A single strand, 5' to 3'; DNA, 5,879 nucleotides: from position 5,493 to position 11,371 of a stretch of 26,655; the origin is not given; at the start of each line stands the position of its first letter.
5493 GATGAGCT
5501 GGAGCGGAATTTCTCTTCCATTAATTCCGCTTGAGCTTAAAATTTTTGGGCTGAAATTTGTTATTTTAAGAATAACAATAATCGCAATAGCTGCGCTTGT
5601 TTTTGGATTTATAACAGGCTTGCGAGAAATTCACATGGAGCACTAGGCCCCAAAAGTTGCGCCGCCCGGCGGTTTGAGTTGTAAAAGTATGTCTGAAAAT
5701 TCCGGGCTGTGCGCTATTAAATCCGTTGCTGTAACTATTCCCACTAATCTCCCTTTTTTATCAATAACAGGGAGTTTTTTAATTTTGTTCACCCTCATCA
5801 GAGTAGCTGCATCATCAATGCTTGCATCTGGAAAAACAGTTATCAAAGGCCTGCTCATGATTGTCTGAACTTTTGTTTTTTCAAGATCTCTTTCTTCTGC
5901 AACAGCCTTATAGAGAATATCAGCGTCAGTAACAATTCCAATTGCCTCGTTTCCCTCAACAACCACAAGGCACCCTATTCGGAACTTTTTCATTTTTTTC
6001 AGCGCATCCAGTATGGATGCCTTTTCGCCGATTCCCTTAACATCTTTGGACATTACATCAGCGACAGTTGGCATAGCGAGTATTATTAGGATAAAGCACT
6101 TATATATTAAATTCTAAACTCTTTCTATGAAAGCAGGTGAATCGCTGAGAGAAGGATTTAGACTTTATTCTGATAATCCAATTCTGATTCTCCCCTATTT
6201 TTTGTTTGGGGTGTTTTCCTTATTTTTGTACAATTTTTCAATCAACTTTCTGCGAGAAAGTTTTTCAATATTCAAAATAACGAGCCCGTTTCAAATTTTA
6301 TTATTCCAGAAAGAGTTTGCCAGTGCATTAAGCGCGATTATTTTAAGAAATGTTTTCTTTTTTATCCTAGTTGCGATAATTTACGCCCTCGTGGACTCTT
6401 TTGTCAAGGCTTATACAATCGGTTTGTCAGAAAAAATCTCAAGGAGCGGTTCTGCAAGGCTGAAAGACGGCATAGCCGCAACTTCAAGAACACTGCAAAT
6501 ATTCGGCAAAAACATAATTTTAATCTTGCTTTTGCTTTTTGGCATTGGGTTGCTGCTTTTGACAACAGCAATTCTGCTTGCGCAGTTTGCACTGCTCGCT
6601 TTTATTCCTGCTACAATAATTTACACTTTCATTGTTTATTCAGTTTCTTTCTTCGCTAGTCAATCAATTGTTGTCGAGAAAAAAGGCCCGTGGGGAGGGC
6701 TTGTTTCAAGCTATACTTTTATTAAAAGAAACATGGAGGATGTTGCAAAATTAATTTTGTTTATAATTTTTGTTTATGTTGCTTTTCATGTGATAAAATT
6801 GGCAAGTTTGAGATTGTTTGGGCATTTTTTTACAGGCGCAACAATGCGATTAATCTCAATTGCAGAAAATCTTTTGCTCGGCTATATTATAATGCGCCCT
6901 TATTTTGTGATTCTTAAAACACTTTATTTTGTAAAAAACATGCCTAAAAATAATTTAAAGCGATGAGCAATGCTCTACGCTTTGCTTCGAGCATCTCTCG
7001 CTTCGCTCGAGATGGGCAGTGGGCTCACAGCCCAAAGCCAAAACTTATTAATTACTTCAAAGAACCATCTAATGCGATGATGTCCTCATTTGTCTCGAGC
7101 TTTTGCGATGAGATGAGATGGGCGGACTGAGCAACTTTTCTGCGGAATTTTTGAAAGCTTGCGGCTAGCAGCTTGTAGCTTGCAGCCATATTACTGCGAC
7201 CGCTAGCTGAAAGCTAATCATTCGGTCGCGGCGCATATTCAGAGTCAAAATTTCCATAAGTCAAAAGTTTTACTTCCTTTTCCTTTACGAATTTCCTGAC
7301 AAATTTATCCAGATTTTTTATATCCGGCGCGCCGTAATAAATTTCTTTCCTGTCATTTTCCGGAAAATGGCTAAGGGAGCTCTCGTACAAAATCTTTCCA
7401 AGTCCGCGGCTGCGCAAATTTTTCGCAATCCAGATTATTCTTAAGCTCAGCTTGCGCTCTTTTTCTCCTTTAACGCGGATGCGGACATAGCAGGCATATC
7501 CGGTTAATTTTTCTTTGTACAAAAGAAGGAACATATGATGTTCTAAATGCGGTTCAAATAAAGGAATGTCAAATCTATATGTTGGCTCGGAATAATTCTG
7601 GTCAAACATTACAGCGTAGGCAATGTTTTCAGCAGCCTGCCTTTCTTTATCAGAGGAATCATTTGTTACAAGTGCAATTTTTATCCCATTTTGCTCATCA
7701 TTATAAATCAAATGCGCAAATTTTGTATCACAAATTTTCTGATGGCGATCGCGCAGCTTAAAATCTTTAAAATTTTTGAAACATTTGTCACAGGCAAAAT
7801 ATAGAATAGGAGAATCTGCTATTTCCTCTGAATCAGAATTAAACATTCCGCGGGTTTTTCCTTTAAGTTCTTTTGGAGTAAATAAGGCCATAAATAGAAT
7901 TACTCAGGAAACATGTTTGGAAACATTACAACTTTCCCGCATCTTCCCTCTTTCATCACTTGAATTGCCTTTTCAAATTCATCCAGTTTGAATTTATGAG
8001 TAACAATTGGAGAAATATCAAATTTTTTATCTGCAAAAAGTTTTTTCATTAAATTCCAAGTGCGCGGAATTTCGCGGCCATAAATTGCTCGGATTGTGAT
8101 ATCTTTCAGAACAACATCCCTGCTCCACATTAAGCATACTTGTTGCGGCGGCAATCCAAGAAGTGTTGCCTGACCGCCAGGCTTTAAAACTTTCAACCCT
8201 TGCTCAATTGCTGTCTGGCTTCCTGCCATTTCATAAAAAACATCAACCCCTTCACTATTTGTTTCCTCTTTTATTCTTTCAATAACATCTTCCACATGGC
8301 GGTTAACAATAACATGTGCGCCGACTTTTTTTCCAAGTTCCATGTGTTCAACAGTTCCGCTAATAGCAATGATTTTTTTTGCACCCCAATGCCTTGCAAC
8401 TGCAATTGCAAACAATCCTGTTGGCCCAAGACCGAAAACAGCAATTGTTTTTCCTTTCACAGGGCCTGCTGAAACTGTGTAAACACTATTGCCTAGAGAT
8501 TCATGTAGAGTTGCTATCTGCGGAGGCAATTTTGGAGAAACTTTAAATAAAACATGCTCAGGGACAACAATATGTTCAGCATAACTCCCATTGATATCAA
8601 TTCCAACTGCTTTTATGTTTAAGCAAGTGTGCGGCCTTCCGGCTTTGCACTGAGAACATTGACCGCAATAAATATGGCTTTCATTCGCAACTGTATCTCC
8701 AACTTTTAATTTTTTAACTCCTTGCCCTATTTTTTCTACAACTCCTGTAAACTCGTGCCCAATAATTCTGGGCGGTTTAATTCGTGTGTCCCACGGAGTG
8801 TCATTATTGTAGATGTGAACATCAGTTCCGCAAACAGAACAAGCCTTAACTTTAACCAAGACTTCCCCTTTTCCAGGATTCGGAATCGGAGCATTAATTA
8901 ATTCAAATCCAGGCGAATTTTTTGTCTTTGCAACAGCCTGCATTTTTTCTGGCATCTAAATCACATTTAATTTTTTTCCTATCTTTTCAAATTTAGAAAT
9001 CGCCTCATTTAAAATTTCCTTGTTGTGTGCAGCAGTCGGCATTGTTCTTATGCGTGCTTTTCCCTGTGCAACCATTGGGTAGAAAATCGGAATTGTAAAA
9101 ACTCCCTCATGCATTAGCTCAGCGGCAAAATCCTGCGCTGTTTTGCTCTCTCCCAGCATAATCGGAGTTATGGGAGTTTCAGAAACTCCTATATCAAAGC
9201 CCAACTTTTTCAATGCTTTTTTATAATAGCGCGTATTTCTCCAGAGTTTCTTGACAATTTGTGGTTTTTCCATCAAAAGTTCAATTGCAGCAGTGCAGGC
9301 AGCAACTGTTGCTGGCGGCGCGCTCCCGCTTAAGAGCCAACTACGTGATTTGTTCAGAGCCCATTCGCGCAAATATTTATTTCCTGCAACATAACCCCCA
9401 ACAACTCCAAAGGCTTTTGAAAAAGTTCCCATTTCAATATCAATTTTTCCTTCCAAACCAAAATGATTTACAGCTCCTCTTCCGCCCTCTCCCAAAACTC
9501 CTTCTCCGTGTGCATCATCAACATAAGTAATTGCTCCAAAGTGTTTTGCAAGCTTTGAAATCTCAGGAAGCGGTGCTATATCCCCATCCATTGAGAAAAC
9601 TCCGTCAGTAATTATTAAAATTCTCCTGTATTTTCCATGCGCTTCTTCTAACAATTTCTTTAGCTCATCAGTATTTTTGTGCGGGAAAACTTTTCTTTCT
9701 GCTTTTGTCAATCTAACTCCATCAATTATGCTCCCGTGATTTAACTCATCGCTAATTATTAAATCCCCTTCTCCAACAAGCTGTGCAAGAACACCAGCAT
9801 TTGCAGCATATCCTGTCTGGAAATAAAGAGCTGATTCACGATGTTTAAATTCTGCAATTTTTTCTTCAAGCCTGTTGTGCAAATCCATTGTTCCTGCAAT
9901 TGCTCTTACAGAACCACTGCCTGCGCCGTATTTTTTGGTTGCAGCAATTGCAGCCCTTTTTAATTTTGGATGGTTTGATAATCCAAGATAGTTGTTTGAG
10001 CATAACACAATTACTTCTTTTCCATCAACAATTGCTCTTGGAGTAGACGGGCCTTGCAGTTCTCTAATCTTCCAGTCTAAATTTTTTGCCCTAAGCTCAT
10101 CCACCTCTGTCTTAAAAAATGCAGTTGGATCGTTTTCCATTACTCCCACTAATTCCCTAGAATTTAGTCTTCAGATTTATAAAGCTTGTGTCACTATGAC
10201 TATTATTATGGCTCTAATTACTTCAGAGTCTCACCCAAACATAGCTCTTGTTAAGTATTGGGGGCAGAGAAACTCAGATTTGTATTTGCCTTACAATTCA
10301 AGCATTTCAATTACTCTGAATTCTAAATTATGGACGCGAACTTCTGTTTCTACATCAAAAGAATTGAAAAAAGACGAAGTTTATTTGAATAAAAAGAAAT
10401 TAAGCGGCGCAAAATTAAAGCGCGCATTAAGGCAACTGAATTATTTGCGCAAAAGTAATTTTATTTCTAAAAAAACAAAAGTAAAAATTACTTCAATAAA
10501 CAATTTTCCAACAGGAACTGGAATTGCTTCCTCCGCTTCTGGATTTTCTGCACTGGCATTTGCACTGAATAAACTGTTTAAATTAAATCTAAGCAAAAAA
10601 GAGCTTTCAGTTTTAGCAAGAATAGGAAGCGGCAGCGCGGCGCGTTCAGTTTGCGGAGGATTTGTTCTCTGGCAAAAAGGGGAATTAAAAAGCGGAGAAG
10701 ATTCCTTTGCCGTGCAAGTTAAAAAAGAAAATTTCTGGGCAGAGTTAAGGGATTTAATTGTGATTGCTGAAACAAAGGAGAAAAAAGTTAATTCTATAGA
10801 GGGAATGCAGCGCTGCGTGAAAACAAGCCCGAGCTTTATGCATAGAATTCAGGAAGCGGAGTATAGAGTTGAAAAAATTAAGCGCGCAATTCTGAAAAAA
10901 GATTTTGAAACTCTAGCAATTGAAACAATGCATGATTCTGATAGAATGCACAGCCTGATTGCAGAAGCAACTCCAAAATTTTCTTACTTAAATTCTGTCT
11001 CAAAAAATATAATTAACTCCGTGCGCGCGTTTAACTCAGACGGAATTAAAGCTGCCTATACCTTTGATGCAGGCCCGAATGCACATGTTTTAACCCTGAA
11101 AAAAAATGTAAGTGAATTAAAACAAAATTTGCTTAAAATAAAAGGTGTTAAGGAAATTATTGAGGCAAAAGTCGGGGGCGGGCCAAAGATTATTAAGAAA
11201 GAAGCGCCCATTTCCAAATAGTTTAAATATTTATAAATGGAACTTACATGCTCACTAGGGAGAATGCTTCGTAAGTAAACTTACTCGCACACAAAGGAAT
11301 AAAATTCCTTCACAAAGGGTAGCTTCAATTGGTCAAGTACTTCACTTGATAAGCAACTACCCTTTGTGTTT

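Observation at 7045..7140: Stand-alone candidate C/D-box sRNA predicted to guide 2'-O-methylation of 16S C1402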

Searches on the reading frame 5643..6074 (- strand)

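Call 12: search_protein_families(library=pfam, proteins=[window:5643-6074:-], max_evalue=0.01)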
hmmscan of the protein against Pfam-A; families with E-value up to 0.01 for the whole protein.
window:5643-6074:- (143 aa): 1 family
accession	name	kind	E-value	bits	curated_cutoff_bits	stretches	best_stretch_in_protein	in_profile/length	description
PF00571.33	CBS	-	4.1e-31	107.5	24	2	69-122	1-54/57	CBS domain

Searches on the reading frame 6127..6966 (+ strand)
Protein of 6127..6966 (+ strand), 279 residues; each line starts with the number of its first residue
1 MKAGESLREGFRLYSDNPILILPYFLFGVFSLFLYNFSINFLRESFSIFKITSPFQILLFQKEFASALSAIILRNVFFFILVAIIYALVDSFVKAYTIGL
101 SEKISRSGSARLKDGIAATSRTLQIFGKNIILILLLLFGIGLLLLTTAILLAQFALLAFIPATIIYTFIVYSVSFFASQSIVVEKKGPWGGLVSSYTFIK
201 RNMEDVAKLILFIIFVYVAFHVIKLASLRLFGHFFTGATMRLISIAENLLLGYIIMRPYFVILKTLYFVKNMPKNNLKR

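Call 12: search_protein_families(library=pfam, proteins=[window:6127-6966:+], max_evalue=0.01)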
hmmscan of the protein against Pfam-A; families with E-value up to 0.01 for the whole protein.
window:6127-6966:+ (279 aa): 1 family
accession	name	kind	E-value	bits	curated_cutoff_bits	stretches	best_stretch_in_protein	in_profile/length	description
PF25231.1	DUF7847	-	2.9e-07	30.5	28.7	1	1-229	1-202/252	Domain of unknown function (DUF7847)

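Call 44: find_related_loci(query=window:6127-6966:+, collection=genome_contigs, flank=1500)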
Query window:6127-6966:+ (279 aa) in genome_contigs; peptide patterns used: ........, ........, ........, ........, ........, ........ (x = any residue, [..] = any of these).
336 stretches matched a pattern; 1 encode a relative of the query (tblastn E <= 1e-3); 1 distinct loci.
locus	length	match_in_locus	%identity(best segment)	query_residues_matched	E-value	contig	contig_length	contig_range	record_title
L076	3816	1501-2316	86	1-272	3e-132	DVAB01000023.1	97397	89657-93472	MAG TPA_asm: Candidatus Naiadarchaeum limnaeum isolate MAG_bin1129 SRR2090159.bin1129_genomic_k141_1399618, whole genome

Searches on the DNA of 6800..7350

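Call 5: search_rna_families(source=window, start=6800, end=7350, threshold=evalue, max_evalue=10, show_alignments=3)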
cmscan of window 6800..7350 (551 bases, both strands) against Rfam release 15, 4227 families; matches with E-value up to 10: 6.
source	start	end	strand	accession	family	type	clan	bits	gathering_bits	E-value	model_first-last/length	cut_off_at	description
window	6886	6985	+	RF04184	BTnc060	Gene; sRNA;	-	17.2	228.9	3.5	1-213/213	no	Bacteroides sRNA BTnc060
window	7073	7131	+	RF01150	sR11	Gene; snRNA; snoRNA; CD-box;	-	15.5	39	2.3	1-57/57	no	Small nucleolar RNA sR11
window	6830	6955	-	RF01087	PK-repZ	Cis-reg;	-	14.1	44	1.5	1-150/150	no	Pseudoknot of the regulatory region of the repZ gene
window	6932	6982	-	RF00057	RyhB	Gene; sRNA;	-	14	55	9.3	1-67/67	no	RyhB RNA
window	6913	6982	-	RF02110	DLEU2_6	Gene; lncRNA;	-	13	60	8.5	1-135/135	no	Deleted in lymphocytic leukemia 2 conserved region 6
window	7021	7064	+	RF01833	astro_FSE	Cis-reg; frameshift_element;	-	11.4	70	4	1-55/55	no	ribosomal frameshift site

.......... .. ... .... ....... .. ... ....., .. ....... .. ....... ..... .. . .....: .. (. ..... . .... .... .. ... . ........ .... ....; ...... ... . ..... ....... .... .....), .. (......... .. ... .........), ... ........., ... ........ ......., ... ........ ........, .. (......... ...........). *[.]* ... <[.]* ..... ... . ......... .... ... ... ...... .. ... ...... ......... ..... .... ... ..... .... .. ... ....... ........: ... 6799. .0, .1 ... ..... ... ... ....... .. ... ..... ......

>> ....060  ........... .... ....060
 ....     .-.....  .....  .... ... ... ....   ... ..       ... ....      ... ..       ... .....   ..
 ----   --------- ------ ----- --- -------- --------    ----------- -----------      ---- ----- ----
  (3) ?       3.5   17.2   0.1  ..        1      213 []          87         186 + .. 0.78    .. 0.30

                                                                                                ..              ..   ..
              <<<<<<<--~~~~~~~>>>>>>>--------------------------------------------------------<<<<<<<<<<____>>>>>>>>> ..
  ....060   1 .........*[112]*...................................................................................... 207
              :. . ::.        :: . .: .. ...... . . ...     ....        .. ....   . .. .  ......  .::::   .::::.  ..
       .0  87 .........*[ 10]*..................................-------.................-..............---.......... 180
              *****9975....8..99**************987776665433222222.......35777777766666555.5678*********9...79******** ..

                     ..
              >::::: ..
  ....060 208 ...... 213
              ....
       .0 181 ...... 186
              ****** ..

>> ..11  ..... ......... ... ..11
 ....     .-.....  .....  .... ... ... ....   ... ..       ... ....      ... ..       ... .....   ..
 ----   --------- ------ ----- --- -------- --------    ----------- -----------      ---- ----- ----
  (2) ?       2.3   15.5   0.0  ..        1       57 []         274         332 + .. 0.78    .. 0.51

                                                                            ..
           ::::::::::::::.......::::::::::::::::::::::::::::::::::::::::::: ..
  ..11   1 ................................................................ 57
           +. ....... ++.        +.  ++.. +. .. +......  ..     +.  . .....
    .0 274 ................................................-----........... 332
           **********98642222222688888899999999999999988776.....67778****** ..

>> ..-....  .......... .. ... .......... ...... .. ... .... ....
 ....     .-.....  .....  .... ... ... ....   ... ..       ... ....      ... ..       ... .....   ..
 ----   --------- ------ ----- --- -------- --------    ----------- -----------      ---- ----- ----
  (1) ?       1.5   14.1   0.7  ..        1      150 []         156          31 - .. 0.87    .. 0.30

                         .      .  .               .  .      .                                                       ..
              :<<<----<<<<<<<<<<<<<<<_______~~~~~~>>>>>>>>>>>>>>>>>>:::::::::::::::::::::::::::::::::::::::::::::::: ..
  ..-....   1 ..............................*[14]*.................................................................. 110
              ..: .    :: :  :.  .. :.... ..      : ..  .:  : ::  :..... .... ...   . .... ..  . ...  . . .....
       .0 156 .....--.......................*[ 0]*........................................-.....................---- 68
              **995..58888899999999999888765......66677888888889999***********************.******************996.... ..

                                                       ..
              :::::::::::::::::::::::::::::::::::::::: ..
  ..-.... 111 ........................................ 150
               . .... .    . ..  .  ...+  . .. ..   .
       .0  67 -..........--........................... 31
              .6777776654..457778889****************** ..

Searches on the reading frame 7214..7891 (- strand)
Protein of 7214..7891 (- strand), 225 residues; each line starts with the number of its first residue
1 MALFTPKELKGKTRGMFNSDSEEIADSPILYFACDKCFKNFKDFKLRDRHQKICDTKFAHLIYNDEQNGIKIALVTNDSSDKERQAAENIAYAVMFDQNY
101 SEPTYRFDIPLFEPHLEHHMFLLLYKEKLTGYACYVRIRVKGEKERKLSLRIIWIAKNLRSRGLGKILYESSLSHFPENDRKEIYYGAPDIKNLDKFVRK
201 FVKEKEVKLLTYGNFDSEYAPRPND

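Call 12: search_protein_families(library=pfam, proteins=[window:7214-7891:-], max_evalue=0.01)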
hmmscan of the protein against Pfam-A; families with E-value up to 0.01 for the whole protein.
window:7214-7891:- (225 aa): 1 family
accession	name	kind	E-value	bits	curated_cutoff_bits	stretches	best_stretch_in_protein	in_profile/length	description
PF00583.31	Acetyltransf_1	-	6e-06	27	20.7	1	101-179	15-91/116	Acetyltransferase (GNAT) family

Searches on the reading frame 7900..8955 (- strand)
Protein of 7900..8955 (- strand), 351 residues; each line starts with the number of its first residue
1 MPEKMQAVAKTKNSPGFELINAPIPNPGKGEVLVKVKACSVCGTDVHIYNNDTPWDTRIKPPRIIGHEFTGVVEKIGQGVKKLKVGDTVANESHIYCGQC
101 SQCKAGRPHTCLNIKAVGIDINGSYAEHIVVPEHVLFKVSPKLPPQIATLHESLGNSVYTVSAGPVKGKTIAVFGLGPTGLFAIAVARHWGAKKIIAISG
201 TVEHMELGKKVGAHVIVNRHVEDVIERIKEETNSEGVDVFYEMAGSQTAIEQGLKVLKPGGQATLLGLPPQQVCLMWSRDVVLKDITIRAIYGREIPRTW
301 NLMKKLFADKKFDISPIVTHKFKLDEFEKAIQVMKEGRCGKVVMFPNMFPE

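Call 12: search_protein_families(library=pfam, proteins=[window:7900-8955:-], max_evalue=0.01)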
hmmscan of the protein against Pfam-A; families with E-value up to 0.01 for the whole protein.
window:7900-8955:- (351 aa): 4 families
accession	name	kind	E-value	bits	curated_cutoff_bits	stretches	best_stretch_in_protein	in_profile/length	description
PF08240.17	ADH_N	-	7.3e-32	110.2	23.5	1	28-140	1-103/104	Alcohol dehydrogenase GroES-like domain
PF00107.32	ADH_zinc_N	-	6.9e-27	94.4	31.8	1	178-305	1-125/129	Zinc-binding dehydrogenase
PF13602.12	ADH_zinc_N_2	-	1.2e-09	39.6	27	1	212-343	2-133/134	Zinc-binding dehydrogenase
PF16912.11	Glu_dehyd_C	-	5.7e-08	32.9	34.9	1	166-333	29-200/211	Glucose dehydrogenase C-terminus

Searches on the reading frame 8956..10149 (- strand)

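Call 12: search_protein_families(library=pfam, proteins=[window:8956-10149:-], max_evalue=0.01)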
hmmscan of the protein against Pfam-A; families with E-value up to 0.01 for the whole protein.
window:8956-10149:- (397 aa): 4 families
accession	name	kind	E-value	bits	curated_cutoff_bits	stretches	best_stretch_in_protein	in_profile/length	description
PF00155.27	Aminotran_1_2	-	9e-61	206.5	19.7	1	45-386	2-360/361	Aminotransferase class I and II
PF00266.25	Aminotran_5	-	1.5e-06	27.8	21.5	1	74-213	27-177/371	Aminotransferase class-V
PF01053.26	Cys_Met_Meta_PP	-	7.3e-06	25.2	27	1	91-219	54-181/381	Cys/Met metabolism PLP-dependent enzyme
PF01212.27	Beta_elim_lyase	-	0.0089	15.8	27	0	91-202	34-159/288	Beta-eliminating lyase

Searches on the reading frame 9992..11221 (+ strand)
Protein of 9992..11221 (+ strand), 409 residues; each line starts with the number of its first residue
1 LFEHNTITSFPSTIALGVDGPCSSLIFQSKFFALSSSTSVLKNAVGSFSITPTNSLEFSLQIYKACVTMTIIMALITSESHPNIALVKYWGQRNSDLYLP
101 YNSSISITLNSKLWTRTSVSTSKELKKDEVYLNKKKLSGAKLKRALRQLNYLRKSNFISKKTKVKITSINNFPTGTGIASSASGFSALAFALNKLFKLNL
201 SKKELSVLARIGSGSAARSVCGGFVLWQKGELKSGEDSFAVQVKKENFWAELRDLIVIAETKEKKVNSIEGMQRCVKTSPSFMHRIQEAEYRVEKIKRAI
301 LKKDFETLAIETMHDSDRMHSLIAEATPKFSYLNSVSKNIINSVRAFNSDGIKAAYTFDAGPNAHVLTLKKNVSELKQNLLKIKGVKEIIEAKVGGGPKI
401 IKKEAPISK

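Call 19: search_protein_families(library=pfam, proteins=[window:9992-11221:+], max_evalue=0.001)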
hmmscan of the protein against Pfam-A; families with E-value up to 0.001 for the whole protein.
window:9992-11221:+ (409 aa): 4 families
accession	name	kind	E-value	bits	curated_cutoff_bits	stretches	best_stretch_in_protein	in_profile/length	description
PF22700.2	MVD-like_N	-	1.5e-56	190.9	27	1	80-240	1-157/157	Diphosphomevalonate decarboxylase-like N-terminal domain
PF18376.6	MDD_C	-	1.9e-38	132.6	23.2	1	255-387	2-137/186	Mevalonate 5-diphosphate decarboxylase C-terminal domain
PF00288.32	GHMP_kinases_N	-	3.7e-10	40.3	22.3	1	151-222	9-76/87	GHMP kinases N terminal domain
PF21433.2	M3K_C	-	0.0002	22.2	27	1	274-373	8-104/105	Mevalonate-3-kinase, C-terminal domain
